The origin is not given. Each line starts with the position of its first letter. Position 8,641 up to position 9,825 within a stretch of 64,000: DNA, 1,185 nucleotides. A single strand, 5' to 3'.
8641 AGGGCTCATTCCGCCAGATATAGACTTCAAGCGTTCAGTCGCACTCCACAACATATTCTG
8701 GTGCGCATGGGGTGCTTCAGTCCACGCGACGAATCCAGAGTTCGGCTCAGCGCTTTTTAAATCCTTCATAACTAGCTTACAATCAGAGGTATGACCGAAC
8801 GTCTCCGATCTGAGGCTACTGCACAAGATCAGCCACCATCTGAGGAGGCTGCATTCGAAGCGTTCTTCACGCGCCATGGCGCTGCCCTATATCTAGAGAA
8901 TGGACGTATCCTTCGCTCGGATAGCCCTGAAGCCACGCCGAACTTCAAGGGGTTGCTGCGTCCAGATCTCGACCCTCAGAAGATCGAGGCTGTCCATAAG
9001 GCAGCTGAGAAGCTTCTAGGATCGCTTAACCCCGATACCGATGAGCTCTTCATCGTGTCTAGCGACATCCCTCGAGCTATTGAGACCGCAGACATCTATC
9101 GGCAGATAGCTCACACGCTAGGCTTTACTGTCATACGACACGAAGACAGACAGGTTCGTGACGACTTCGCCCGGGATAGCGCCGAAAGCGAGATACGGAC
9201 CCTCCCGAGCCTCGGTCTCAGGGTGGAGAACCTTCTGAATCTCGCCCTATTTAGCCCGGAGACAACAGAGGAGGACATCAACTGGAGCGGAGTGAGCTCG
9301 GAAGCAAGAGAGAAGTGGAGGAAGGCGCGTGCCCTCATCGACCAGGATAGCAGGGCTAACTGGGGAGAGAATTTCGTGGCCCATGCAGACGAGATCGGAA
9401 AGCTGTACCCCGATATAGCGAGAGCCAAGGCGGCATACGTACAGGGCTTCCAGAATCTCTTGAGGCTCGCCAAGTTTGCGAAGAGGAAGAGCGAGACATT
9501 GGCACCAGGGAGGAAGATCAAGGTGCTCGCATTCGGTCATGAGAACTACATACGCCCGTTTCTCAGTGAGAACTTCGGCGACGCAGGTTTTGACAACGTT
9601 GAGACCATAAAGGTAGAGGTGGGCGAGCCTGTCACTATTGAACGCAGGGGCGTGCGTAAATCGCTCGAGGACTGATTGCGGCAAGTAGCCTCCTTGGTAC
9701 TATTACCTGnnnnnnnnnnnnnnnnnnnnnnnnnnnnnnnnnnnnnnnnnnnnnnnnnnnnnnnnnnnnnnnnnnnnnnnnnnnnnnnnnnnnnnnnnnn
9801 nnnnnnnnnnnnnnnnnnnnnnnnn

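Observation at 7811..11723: Five-gene cluster made entirely of kinases and histidine phosphatases, with a duplicated phosphatase-kinase pair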

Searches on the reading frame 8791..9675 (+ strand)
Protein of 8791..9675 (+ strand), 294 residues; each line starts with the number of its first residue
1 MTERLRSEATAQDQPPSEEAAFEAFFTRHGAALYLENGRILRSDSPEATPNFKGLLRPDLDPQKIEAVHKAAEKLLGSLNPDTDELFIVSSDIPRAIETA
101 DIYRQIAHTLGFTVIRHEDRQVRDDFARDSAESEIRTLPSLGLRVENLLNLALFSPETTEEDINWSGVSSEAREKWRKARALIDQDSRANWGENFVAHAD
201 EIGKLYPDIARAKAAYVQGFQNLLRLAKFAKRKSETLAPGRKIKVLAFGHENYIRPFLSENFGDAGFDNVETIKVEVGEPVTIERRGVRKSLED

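Call 3: search_protein_families(library=pfam, proteins=[window:8791-9675:+], max_evalue=1)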
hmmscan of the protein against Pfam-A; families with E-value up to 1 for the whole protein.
window:8791-9675:+ (294 aa): 2 families
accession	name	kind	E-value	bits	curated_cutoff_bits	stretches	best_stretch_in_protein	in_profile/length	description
PF00300.27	His_Phos_1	-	0.0021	18.2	21.7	1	26-105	3-65/194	Histidine phosphatase superfamily (branch 1)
PF18137.7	ORC_WH_C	-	0.18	12.4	26.4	1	72-134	24-78/133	Origin recognition complex winged helix C-terminal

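Call 4: search_protein_families(library=ncbifam, proteins=[window:8791-9675:+], max_evalue=1)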
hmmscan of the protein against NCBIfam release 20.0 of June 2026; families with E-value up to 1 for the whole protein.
window:8791-9675:+ (294 aa): 0 families

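Call 12: find_encoding_contigs(protein=window:8791-9675:+, flank=10000, max_places=6)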
Protein window:8791-9675:+ (294 aa): 2 contigs read that carry it; 2 places shown.
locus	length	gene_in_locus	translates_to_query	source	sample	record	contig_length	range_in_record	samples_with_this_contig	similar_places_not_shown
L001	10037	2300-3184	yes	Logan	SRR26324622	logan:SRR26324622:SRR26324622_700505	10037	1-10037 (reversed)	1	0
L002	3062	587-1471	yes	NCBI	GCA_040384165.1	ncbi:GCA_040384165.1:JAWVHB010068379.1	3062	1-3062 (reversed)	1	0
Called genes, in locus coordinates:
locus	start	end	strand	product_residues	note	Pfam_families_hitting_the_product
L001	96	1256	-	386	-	PF18911:PKD_4 (faint), PF01471:PG_binding_1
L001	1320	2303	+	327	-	PF01636:APH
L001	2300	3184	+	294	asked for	-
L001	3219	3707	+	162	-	PF02223:Thymidylate_kin (faint), PF13238:AAA_18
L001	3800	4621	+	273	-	-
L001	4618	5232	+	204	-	PF01712:dNK (weak), PF13521:AAA_28 (weak)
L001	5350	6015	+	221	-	PF05656:DUF805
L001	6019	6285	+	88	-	-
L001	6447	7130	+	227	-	PF02661:Fic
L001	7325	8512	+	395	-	PF07690:MFS_1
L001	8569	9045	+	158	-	PF03073:TspO_MBR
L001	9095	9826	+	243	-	PF13489:Methyltransf_23, PF02353:CMAS (weak), PF13847:Methyltransf_31, PF08241:Methyltransf_11, PF08242:Methyltransf_12, PF13649:Methyltransf_25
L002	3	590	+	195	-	?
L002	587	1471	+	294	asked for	-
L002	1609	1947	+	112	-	-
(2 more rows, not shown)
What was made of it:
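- Checked: An independent gene caller gave the same five genes on the source contig (call 12).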

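Call 15: search_solved_structures(query=window:8791-9675:+, max_evalue=10, show_alignments=2)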
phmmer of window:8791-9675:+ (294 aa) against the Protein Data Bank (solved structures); distinct sequences matched with E-value up to 10: 1.
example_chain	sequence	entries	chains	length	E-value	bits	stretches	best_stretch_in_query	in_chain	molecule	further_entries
4jcs_A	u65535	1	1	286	0.36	13.3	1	97-169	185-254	Enoyl-CoA hydratase/isomerase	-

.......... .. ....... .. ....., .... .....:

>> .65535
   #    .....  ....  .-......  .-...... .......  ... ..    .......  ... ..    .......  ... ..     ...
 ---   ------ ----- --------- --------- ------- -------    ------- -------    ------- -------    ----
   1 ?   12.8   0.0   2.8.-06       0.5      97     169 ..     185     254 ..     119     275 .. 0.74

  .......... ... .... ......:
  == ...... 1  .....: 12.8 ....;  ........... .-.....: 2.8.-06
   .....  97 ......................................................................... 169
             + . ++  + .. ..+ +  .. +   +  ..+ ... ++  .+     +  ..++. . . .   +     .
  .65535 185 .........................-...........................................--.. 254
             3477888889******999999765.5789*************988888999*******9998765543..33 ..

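Call 17: find_homologous_proteins(query=window:8791-9675:+, max_evalue=0.001)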
Query window:8791-9675:+ (294 aa): 12 proteins with E <= 0.001 among 2633 candidates.
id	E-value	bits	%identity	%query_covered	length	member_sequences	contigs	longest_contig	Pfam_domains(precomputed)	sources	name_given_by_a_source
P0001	8.9e-190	647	100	100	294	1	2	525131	-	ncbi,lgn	ncbi:MAG: hypothetical protein V4480_02885 [Patescibacteria group bacterium]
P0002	5.9e-96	339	56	95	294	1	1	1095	-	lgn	-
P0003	1.3e-56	210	42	90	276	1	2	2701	-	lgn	-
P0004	1.6e-50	190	37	91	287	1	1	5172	-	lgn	-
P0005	3.1e-48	183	37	94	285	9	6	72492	-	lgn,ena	-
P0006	5.5e-48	182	38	90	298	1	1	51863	-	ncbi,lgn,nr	ncbi:MAG: hypothetical protein Q7S09_03405 [bacterium]|nr:hypothetical protein [bacterium]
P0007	1.6e-47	180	37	91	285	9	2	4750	-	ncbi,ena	-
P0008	3.6e-47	179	40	89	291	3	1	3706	-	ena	-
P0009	1.4e-45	174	38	84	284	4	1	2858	-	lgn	-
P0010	9.1e-45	171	38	89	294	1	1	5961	-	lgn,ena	-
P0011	4.3e-42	162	35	88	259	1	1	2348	-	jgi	jgi:hypothetical protein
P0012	8.9e-41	158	36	88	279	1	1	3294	-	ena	-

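Call 18: find_encoding_contigs(protein=P0005, flank=8000, max_places=3)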
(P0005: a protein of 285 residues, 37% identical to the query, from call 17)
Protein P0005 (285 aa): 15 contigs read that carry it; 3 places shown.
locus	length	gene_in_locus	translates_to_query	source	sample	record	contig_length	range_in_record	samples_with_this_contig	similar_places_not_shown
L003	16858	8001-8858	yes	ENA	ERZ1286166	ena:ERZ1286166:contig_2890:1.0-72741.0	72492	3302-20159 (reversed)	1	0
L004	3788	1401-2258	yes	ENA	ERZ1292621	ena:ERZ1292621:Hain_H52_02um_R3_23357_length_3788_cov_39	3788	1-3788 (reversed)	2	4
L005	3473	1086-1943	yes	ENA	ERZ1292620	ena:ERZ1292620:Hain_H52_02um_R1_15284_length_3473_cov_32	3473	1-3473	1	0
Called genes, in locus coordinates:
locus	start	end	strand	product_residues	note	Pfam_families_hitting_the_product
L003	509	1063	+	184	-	PF04011:LemA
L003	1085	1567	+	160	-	PF00293:NUDIX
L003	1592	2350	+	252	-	PF01435:Peptidase_M48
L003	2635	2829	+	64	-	-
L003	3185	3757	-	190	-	-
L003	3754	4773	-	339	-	PF00239:Resolvase, PF07508:Recombinase, PF13408:Zn_ribbon_recom (weak)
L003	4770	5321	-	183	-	-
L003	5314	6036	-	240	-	PF02371:Transposase_20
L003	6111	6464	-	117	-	-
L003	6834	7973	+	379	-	PF01381:HTH_3 (weak), PF01326:PPDK_N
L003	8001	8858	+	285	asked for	-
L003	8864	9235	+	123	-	-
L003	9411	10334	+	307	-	PF00391:PEP-utilizers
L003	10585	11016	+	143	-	PF01548:DEDD_Tnp_IS110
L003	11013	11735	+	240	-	PF02371:Transposase_20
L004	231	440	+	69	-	PF13560:HTH_31, PF12844:HTH_19, PF13443:HTH_26 (weak), PF01381:HTH_3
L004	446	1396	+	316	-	PF01326:PPDK_N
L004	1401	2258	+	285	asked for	-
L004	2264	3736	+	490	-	PF00391:PEP-utilizers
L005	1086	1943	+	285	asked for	-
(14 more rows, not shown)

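Call 19: find_encoding_contigs(protein=P0006, flank=8000, max_places=3)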
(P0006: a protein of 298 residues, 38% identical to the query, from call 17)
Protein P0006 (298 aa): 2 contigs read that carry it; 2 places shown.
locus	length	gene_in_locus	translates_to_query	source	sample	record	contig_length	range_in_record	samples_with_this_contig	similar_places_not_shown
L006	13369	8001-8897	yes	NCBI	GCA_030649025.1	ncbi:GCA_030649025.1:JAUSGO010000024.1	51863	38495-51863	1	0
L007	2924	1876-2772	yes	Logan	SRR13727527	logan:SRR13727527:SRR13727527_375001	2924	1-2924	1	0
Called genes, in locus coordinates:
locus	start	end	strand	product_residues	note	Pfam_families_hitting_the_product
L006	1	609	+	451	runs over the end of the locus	PF00753:Lactamase_B, PF23023:Anti-Pycsar_Apyc1 (weak), PF12706:Lactamase_B_2 (faint), PF16661:Lactamase_B_6, PF10996:Beta-Casp, PF07521:RMMBL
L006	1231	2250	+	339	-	PF05673:DUF815 (faint), PF01078:Mg_chelatase (faint), PF05496:RuvB_N, PF25199:nSTAND_NTPase5 (weak), PF00004:AAA, PF07728:AAA_5, PF17864:AAA_lid_4, PF05491:WHD_RuvB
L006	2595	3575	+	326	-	PF13098:Thioredoxin_2 (faint), PF13462:Thioredoxin_4, PF01323:DSBA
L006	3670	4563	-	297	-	PF13489:Methyltransf_23 (faint), PF13649:Methyltransf_25 (faint)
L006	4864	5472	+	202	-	-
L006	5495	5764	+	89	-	-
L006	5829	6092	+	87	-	PF01541:GIY-YIG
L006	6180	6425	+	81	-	-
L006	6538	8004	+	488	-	PF00391:PEP-utilizers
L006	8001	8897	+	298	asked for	-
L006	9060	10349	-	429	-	PF01966:HD (weak), PF19276:HD_assoc_2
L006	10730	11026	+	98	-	-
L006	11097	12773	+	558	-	-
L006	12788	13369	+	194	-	?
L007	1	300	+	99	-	?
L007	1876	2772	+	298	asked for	-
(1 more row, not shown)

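Call 27: search_solved_structures(query=A1, max_evalue=10, show_alignments=3)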
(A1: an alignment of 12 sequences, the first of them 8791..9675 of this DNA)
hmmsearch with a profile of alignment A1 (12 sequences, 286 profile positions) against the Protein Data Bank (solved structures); distinct sequences matched with E-value up to 10: 2.
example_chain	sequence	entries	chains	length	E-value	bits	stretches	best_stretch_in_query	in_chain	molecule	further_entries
9dgo_C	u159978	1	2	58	0.22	14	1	195-236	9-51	Designed miniprotein cb_3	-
7ll9_C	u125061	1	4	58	0.55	12.7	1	123-154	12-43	RFX-V2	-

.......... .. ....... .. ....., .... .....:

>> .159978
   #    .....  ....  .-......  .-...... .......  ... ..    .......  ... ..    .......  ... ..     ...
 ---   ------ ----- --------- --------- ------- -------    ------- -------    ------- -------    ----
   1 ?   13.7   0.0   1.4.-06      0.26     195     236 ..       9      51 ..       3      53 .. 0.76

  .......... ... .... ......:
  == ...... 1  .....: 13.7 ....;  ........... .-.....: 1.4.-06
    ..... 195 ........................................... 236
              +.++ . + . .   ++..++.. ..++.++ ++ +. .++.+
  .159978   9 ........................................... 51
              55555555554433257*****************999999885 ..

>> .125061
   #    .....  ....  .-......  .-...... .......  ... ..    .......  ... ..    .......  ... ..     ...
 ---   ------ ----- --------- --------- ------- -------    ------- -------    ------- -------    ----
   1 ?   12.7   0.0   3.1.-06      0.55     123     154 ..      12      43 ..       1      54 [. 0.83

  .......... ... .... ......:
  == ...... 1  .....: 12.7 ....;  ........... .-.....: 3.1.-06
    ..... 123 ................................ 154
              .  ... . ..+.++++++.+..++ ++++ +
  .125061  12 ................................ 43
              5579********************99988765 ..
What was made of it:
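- On Histidine phosphatase superfamily (g2): The family profile finds no PDB relative by sequence (call 27).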

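Call 41: find_related_loci(query=A1, collection=metagenome_contigs, flank=6000)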
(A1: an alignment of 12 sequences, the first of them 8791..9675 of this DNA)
Query A1 (294 aa) in metagenome_contigs; peptide patterns used: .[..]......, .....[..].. (x = any residue, [..] = any of these).
222 stretches matched a pattern; 29 encode a relative of the query (tblastn E <= 1e-3); 29 distinct loci.
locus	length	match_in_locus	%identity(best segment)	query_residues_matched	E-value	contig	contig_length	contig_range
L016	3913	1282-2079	40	26-292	6e-59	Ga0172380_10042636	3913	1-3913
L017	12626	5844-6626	38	16-279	1e-56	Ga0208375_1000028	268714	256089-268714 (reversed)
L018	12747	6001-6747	38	26-276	5e-56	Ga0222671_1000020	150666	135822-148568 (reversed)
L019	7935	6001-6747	38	26-276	5e-56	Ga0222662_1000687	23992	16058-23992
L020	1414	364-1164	38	26-292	6e-57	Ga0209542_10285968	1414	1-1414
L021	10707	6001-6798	40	23-287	8e-54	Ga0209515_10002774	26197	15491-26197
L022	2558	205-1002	37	26-292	4e-54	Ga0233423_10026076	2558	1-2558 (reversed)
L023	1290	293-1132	35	13-293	3e-56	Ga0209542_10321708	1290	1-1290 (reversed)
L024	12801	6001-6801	35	10-277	3e-53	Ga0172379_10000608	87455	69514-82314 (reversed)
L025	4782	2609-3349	39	26-273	2e-52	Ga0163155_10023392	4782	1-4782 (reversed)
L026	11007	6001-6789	36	26-287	3e-52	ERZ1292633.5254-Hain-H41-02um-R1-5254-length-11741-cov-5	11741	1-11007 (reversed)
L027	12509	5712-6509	37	26-292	3e-52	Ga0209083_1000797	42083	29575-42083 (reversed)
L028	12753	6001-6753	38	26-277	1e-51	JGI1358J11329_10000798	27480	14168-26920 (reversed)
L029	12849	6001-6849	33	12-292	2e-48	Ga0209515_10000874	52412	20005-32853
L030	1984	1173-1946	34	22-277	1e-47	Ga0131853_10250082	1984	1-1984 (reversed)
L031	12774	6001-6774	40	23-277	7e-59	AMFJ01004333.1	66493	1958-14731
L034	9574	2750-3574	32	17-292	2e-43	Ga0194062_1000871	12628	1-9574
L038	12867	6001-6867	33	2-275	3e-42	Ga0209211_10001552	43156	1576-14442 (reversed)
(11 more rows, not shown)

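Call 48: predict_structure(alignment_id=A1)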
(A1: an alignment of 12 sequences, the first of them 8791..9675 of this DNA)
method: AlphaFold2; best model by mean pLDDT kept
length: 294 residues; sequences in the alignment: 12
mean_pLDDT: 83.2   pTM: 0.81
mean pLDDT of the five models: 83.2, 78.4, 74.8, 73.4, 72.8
residues with pLDDT >= 90: 118; 70-90: 141; 50-70: 16; < 50: 19
segments of 3 or more residues with pLDDT < 50: 1-18
pLDDT, mean of each block of 10 residues (from residue 1): 35 43 87 78 88 76 90 96 95 89 97 82 63 84 81 84 92 94 89 86 91 83 89 87 93 82 84 90 91 76
secondary structure, 60 per line:
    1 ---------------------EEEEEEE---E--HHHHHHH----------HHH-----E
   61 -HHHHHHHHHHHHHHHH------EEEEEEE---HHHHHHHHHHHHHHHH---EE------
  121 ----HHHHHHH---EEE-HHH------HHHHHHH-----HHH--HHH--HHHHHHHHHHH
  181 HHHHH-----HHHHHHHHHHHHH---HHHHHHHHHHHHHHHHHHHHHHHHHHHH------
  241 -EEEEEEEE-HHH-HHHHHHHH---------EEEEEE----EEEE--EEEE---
elements in order: E22-28 H35-41 H62-77 E84-90 H94-109 H125-131 E135-137 H148-154 H170-185 H191-203 H207-234 E242-249 H255-262 E272-277 E282-285 E288-291

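Call 51: search_protein_families(library=padloc, proteins=[window:8791-9675:+], max_evalue=0.1)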
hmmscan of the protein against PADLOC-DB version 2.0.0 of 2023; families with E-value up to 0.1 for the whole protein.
window:8791-9675:+ (294 aa): 1 family
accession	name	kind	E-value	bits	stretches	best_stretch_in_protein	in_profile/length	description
PDLC01435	Csm3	-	0.021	12.8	0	68-88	10-30/147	"CAS-III-A,CAS-III-D; effector_G7"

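Call 53: fold_search(model_id=the predicted structure, library=pdb)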
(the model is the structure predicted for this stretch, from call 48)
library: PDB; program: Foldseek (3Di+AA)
matches with E <= 10: 473; with E <= 0.001: 159
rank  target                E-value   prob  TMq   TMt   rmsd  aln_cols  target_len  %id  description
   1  3it0_A                4.0e-08  1.00  0.34  0.31  13.3       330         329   16  Crystal Structure Francisella tularensis histidine acid phosphatase complexed with phosphate (released 2009-11-10)
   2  3it2_B                4.2e-08  1.00  0.34  0.31  13.4       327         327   16  Crystal structure of ligand-free Francisella tularensis histidine acid phosphatase (released 2009-11-10)
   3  4e3w_A                1.2e-07  1.00  0.34  0.31  13.3       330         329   16  Crystal Structure Francisella tularensis histidine acid phosphatase cryoprotected with proline (released 2012-07-25)
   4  3it3_A                1.3e-07  1.00  0.35  0.32  13.3       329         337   16  Crystal Structure Francisella tularensis histidine acid phosphatase D261A mutant complexed with substrate 3'-AMP (released 2009-11-10)
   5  3it1_A                1.5e-07  1.00  0.34  0.31  13.1       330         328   15  Crystal Structure Francisella tularensis histidine acid phosphatase complexed with L(+)-tartrate (released 2009-11-10)
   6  3it3_B                2.7e-07  1.00  0.35  0.32  12.7       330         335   15  Crystal Structure Francisella tularensis histidine acid phosphatase D261A mutant complexed with substrate 3'-AMP (released 2009-11-10)
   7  3r7a_B                1.4e-06  1.00  0.35  0.44  11.4       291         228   13  Crystal structure of phosphoglycerate mutase from Bacillus anthracis str. Sterne (released 2011-04-20)
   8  5cdh_C                2.6e-06  1.00  0.40  0.36  12.1       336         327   15  Structure of Legionella pneumophila Histidine Acid Phosphatase complexed with L(+)-tartrate (released 2016-01-27)
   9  5cdh_A                3.7e-06  1.00  0.41  0.38  11.8       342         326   14  Structure of Legionella pneumophila Histidine Acid Phosphatase complexed with L(+)-tartrate (released 2016-01-27)
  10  5cdh_H                4.2e-06  1.00  0.40  0.37  12.4       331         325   15  Structure of Legionella pneumophila Histidine Acid Phosphatase complexed with L(+)-tartrate (released 2016-01-27)
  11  8xj4_A                6.4e-06  1.00  0.37  0.33  12.5       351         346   12  Structure of prostatic acid phosphatase in human semen (released 2024-02-28)
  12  1nd5_B                7.2e-06  1.00  0.41  0.36  12.1       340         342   12  Crystal Structures of Human Prostatic Acid Phosphatase in Complex with a Phosphate Ion and alpha-Benzylaminobenzylphos (released 2002-12-20)
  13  5cdh_G                7.7e-06  1.00  0.39  0.36  12.2       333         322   15  Structure of Legionella pneumophila Histidine Acid Phosphatase complexed with L(+)-tartrate (released 2016-01-27)
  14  8xj4_B                8.1e-06  1.00  0.39  0.34  12.2       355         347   12  Structure of prostatic acid phosphatase in human semen (released 2024-02-28)
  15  5cdh_B                8.6e-06  1.00  0.37  0.34  12.9       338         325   14  Structure of Legionella pneumophila Histidine Acid Phosphatase complexed with L(+)-tartrate (released 2016-01-27)
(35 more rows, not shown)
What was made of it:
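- Closest known: Histidine acid phosphatases. Same: These are the top structural matches of g2 (call 53).
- Closest known: Histidine acid phosphatases. Different: TM-scores are low (0.31-0.41) and identity is 10-17% (call 53).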
